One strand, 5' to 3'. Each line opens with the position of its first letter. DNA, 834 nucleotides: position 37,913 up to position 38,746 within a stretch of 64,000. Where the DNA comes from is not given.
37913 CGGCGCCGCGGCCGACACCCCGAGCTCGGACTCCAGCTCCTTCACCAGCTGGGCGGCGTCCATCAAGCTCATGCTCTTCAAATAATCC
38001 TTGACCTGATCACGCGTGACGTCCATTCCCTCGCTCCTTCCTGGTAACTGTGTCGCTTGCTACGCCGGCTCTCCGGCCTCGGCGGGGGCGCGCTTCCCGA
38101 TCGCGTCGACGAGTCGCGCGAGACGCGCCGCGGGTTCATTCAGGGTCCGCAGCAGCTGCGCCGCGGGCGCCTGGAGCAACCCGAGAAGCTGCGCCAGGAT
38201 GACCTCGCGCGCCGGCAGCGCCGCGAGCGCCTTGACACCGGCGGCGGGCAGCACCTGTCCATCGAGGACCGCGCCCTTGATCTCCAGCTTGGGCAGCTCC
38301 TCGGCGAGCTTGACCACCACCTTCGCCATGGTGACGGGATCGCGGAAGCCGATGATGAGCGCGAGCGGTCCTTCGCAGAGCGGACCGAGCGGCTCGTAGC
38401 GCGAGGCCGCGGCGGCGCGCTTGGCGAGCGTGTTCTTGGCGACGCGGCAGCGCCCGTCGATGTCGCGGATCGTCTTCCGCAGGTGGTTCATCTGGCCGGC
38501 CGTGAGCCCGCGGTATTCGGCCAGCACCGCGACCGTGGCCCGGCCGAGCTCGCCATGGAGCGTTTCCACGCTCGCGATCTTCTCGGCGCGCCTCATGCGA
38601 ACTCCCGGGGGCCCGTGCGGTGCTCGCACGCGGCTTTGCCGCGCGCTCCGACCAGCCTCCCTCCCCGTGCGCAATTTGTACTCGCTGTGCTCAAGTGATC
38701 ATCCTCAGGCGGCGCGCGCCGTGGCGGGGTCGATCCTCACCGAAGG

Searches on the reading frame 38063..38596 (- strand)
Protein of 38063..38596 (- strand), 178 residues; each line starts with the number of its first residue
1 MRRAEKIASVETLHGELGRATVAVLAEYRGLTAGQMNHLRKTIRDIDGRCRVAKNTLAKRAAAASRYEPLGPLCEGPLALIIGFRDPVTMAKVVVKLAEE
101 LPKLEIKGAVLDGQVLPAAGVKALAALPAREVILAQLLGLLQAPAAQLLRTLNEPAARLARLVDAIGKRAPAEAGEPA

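Call 15: find_encoding_contigs(protein=window:38063-38596:-, flank=10000, max_places=6)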
Protein seq(178 aa) (178 aa): 6 contigs read that carry it; 6 places shown.
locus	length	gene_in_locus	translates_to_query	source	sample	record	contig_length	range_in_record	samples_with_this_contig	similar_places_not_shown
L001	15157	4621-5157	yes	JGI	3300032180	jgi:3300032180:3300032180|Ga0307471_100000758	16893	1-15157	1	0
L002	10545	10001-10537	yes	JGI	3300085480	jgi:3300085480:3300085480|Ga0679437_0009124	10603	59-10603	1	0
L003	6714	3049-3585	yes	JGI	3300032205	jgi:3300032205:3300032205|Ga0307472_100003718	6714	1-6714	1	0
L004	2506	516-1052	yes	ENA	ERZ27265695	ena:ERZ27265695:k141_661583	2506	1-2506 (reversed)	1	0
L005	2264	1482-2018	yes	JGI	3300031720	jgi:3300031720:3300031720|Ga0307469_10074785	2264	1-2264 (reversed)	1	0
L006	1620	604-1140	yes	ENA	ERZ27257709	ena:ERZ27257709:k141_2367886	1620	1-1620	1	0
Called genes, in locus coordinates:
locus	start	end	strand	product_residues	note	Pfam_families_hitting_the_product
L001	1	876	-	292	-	?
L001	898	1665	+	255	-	PF08032:SpoU_sub_bind, PF00588:SpoU_methylase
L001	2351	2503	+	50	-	PF00471:Ribosomal_L33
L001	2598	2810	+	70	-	PF00584:SecE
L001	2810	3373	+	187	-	PF02357:NusG, PF00467:KOW (weak)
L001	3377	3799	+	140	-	PF03946:Ribosomal_L11_N, PF00298:Ribosomal_L11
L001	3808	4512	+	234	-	PF00687:Ribosomal_L1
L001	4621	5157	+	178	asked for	PF00466:Ribosomal_L10, PF27436:RL10_C (faint)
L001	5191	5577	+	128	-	PF16320:Ribosomal_L12_N, PF00542:Ribosomal_L12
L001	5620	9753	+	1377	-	PF04563:RNA_pol_Rpb2_1, PF04561:RNA_pol_Rpb2_2, PF04565:RNA_pol_Rpb2_3, PF10385:RNA_pol_Rpb2_45, PF00562:RNA_pol_Rpb2_6, PF04560:RNA_pol_Rpb2_7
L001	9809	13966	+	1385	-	PF04997:RNA_pol_Rpb1_1, PF00623:RNA_pol_Rpb1_2, PF04983:RNA_pol_Rpb1_3, PF05000:RNA_pol_Rpb1_4, PF04998:RNA_pol_Rpb1_5, PF21668:RPOC_hybrid (faint)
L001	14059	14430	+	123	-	PF00164:Ribosom_S12_S23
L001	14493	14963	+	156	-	PF00177:Ribosomal_S7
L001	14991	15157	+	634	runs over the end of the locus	?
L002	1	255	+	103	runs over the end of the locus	?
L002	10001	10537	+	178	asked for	PF00466:Ribosomal_L10, PF27436:RL10_C (faint)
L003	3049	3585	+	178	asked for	PF00466:Ribosomal_L10, PF27436:RL10_C (faint)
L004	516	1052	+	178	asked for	PF00466:Ribosomal_L10, PF27436:RL10_C (faint)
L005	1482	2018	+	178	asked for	PF00466:Ribosomal_L10, PF27436:RL10_C (faint)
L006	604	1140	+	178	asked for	PF00466:Ribosomal_L10, PF27436:RL10_C (faint)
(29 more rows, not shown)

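Call 18: find_related_loci(query=window:38063-38596:-, collection=metagenome_contigs, flank=10000)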
Query seq(178 aa) (178 aa) in metagenome_contigs; peptide patterns used: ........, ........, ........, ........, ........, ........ (x = any residue, [..] = any of these).
600 stretches matched a pattern (row limit reached: there are more); 33 encode a relative of the query (tblastn E <= 1e-3); 33 distinct loci.
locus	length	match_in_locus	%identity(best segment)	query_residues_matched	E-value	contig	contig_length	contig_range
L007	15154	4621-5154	100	1-178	4e-111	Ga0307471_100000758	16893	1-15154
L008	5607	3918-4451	99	1-178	3e-109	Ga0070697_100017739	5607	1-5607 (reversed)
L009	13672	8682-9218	94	1-178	7e-97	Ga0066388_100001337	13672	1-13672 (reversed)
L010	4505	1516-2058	86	1-178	3e-94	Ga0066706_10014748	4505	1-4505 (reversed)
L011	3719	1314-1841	74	1-176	4e-82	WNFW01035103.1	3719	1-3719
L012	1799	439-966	75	1-176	7e-86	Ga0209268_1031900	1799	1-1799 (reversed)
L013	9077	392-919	74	1-176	1e-81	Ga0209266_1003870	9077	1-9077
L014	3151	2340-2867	74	1-176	2e-82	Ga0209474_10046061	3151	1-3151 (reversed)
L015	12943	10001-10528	74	1-176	2e-80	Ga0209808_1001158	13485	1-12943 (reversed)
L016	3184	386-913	74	1-176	3e-81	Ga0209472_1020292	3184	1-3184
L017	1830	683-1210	73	1-176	6e-83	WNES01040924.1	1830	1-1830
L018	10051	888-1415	73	1-176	2e-79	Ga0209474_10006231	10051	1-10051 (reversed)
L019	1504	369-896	73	1-176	5e-84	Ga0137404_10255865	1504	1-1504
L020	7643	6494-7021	73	1-176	3e-79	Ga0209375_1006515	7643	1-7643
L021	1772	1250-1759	75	1-170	8e-83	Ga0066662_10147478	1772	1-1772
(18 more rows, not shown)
